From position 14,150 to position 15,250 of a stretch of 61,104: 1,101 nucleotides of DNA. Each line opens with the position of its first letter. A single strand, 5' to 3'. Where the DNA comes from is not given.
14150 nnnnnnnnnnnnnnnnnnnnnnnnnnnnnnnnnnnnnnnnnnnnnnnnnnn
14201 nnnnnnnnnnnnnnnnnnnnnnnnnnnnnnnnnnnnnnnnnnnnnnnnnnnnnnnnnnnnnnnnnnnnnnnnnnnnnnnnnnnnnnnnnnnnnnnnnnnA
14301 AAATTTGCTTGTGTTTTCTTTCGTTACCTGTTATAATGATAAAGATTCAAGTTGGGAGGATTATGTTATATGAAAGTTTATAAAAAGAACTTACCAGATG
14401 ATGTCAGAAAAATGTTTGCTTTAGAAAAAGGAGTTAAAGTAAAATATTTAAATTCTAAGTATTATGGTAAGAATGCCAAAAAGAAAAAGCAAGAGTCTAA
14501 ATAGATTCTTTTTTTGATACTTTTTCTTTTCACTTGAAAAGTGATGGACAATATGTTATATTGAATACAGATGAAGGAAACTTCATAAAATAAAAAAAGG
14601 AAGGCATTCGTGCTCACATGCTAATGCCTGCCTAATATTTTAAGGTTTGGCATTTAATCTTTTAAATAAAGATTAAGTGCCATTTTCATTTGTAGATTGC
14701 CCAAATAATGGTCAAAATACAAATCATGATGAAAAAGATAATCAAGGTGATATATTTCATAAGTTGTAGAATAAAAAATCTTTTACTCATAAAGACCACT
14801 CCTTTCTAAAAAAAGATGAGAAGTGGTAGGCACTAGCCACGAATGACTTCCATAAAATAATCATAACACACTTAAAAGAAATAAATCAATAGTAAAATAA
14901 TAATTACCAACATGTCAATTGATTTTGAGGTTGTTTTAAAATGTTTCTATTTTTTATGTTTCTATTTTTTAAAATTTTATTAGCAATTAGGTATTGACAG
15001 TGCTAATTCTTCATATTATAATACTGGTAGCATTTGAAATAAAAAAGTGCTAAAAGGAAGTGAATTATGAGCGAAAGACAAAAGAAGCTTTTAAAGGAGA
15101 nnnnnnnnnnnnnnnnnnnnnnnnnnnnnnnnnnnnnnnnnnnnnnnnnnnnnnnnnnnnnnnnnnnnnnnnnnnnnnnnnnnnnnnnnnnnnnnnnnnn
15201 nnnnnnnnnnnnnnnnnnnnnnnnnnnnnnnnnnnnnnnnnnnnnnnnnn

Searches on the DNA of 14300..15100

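Call 72: search_rna_families(source=window, start=14300, end=15100, threshold=evalue, max_evalue=5)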
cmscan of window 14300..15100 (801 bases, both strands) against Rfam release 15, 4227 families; matches with E-value up to 5: 4.
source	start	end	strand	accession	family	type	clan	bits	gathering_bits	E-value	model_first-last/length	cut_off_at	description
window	14632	14695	+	RF00668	mir-302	Gene; miRNA;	CL00096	23.5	55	0.061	1-68/68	no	mir-302 microRNA precursor family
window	14586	14672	-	RF02425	SpF01_sRNA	Gene; sRNA;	-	23.5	55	1.1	1-80/80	no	Streptococcus sRNA SpF01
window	14636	14668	+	RF04089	mir-753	Gene; miRNA;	-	21.2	62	0.2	1-62/62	no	mir-753 microRNA precursor family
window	14530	14587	+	RF01849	alpha_tmRNA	Gene;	CL00001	7.9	50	3.4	1-355/355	no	Alphaproteobacteria transfer-messenger RNA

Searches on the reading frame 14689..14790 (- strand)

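Call 24: search_protein_families(library=pfam, max_evalue=10, proteins=[window:14689-14790:-])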
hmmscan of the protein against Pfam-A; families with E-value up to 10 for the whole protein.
seq(34 aa): 1 family
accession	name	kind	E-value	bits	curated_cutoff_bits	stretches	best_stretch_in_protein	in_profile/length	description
PF00957.27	Synaptobrevin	-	2.7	8.3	26.4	1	3-33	58-88/89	Synaptobrevin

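Call 25: search_protein_families(library=ncbifam, max_evalue=10, proteins=[window:14689-14790:-])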
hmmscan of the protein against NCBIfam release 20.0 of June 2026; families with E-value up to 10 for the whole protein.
seq(34 aa): 1 family
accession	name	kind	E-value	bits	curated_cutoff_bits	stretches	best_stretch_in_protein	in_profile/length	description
TIGR02077.1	thr_lead_pep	equivalog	0.22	11.4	22.95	1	11-29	1-15/23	thr operon leader peptide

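Call 83: search_protein_families(library=padloc, max_evalue=1, proteins=[window:14689-14790:-])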
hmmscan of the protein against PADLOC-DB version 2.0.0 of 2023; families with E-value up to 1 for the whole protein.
seq(34 aa): 0 families
